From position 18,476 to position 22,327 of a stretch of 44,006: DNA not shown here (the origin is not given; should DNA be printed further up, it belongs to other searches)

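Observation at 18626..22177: Diguanylate cyclase effector fused to a STAND/NLR-like NTPase-TPR scaffold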

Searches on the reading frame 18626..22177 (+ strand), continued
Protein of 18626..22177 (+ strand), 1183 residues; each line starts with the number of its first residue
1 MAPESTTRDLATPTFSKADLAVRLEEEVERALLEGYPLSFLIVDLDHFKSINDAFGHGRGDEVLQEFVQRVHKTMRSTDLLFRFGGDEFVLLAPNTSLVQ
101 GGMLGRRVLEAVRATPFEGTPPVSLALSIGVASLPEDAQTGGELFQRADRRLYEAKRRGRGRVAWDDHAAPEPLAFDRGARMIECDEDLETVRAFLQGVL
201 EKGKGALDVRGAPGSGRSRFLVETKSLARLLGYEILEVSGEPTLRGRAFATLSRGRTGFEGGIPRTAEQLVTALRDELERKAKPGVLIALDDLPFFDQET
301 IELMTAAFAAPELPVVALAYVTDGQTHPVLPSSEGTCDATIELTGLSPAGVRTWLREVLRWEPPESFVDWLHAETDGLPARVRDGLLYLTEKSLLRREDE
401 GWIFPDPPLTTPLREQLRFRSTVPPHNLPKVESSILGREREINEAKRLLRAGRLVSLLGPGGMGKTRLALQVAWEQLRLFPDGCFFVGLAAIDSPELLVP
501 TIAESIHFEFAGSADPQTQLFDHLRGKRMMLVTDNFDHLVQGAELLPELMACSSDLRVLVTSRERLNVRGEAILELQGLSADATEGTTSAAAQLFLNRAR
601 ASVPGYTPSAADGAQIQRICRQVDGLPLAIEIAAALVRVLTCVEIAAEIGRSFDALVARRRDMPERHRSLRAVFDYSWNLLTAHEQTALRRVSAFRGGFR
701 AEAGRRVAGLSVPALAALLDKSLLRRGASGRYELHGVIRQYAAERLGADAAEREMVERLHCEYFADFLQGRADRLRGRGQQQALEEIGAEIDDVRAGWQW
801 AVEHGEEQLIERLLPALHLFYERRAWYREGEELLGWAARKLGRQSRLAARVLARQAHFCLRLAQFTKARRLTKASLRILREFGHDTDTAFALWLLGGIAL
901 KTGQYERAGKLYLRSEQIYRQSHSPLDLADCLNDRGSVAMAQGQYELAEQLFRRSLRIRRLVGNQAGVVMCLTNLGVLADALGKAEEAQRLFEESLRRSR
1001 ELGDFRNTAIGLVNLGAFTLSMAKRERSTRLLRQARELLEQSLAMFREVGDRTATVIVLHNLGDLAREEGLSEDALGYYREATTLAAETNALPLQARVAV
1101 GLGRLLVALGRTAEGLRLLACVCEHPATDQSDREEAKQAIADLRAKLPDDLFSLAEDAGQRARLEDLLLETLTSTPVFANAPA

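Call 55: fold_search(model_id=the predicted structure, library=pdb)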
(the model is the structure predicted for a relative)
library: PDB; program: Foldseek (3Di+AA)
matches with E <= 10: 1754; with E <= 0.001: 430
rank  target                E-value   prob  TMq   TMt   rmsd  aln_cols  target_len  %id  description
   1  6mfv_A                2.7e-14  1.00  0.35  0.57   9.6       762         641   16  Crystal structure of the Signal Transduction ATPase with Numerous Domains (STAND) protein with a tetratricopeptide rep (released 2019-02-20)
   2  5m3c_B                3.1e-11  1.00  0.13  0.36  13.3       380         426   22  Structure of the hybrid domain (GGDEF-EAL) of PA0575 from Pseudomonas aeruginosa PAO1 at 2.8 Ang. with GTP and Ca2+ bo (released 2017-12-20)
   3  6hbz_B                1.7e-10  1.00  0.13  0.57   2.5       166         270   33  Bdellovibrio bacteriovorus DgcB Full-length (released 2019-08-28)
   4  3ign                  2.4e-10  1.00  0.13  0.89   1.6       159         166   30  Crystal Structure of the GGDEF domain from Marinobacter aquaeolei diguanylate cyclase complexed with c-di-GMP - Northeas (released 2009-08-11)
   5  3i5c_A                4.3e-10  1.00  0.13  0.73   3.4       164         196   36  Crystal structure of a fusion protein containing the leucine zipper of GCN4 and the GGDEF domain of WspR from Pseudomo (released 2009-08-18)
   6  5llw_A                4.5e-10  1.00  0.13  0.23   1.8       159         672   36  Bacteriophytochrome activated diguanylyl cyclase from Idiomarina species A28L (released 2017-03-15)
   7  5llw_B                5.5e-10  1.00  0.13  0.23   1.8       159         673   36  Bacteriophytochrome activated diguanylyl cyclase from Idiomarina species A28L (released 2017-03-15)
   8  5m3c_A                6.3e-10  1.00  0.13  0.36  16.7       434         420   21  Structure of the hybrid domain (GGDEF-EAL) of PA0575 from Pseudomonas aeruginosa PAO1 at 2.8 Ang. with GTP and Ca2+ bo (released 2017-12-20)
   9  5llx_A                6.6e-10  1.00  0.13  0.22   1.7       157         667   37  Bacteriophytochrome activated diguanylyl cyclase from Idiomarina species A28L with GTP bound (released 2017-03-15)
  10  4zvh_A                7.8e-10  1.00  0.13  0.88   1.8       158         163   37  Crystal structure of GGDEF domain of the E. coli DosC - form IV (released 2015-11-11)
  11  6et7_B                1.1e-09  1.00  0.13  0.23   1.7       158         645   37  Activated heterodimer of the bacteriophytochrome regulated diguanylyl cyclase variant - S505V A526V - from Idiomarina  (released 2018-06-13)
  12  3i5c_B                1.3e-09  1.00  0.13  0.74   2.6       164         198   36  Crystal structure of a fusion protein containing the leucine zipper of GCN4 and the GGDEF domain of WspR from Pseudomo (released 2009-08-18)
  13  4zvg_A                1.3e-09  1.00  0.12  0.86   1.5       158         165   37  Crystal structure of GGDEF domain of the E. coli DosC - form III (released 2015-11-11)
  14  4zvf                  1.4e-09  1.00  0.13  0.86   1.7       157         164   37  Crystal structure of GGDEF domain of the E. coli DosC - form II (GTP-alpha-S-bound) (released 2015-11-11)
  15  4urs_A                1.5e-09  1.00  0.13  0.89   1.7       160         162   33  Crystal Structure of GGDEF domain from T.maritima (released 2014-10-08)
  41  3bre_B                1.4e-08  1.00  0.13  0.45   2.8       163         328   36  Crystal Structure of P.aeruginosa PA3702 (released 2008-04-01)
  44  2v0n_A                1.5e-08  1.00  0.13  0.33   3.2       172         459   35  ACTIVATED RESPONSE REGULATOR PLED IN COMPLEX WITH C-DIGMP AND GTP- ALPHA-S (released 2007-08-21)
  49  3i5a                  1.9e-08  1.00  0.13  0.46   3.0       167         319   36  Crystal structure of full-length WpsR from Pseudomonas syringae (released 2009-08-18)
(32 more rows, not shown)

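Call 90: find_related_loci(query=A1, collection=viral_contigs, flank=5000)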
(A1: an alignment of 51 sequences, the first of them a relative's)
Query A1 (1183 aa) in viral_contigs; peptide patterns used: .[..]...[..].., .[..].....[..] (x = any residue, [..] = any of these).
84 stretches matched a pattern; 70 encode a relative of the query (tblastn E <= 1e-3); 70 distinct loci.
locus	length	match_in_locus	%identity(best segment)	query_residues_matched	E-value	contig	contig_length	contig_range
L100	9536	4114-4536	37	24-163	1e-23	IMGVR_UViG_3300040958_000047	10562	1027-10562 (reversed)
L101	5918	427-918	36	2-165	3e-23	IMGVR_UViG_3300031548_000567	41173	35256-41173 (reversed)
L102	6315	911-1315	36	24-163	3e-22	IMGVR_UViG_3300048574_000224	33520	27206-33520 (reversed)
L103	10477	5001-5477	38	5-163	8e-22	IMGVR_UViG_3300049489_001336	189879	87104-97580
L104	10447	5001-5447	37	27-171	6e-21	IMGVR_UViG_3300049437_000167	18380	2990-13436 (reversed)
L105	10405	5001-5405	36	37-172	6e-21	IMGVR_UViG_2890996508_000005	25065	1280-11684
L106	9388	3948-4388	33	37-187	7e-21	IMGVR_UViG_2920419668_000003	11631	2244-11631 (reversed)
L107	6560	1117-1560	34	9-163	9e-21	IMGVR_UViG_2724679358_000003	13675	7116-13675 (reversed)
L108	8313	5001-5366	36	42-162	1e-19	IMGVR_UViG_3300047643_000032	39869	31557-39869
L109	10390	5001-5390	38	38-167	2e-19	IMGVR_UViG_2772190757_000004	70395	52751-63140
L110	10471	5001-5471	37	7-163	4e-19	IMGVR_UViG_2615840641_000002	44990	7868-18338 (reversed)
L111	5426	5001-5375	40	38-162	4e-19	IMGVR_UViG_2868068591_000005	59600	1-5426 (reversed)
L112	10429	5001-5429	36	23-164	5e-19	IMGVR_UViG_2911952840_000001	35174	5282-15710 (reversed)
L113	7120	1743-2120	37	41-164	5e-19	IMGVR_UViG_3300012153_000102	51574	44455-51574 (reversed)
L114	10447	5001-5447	33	23-165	5e-19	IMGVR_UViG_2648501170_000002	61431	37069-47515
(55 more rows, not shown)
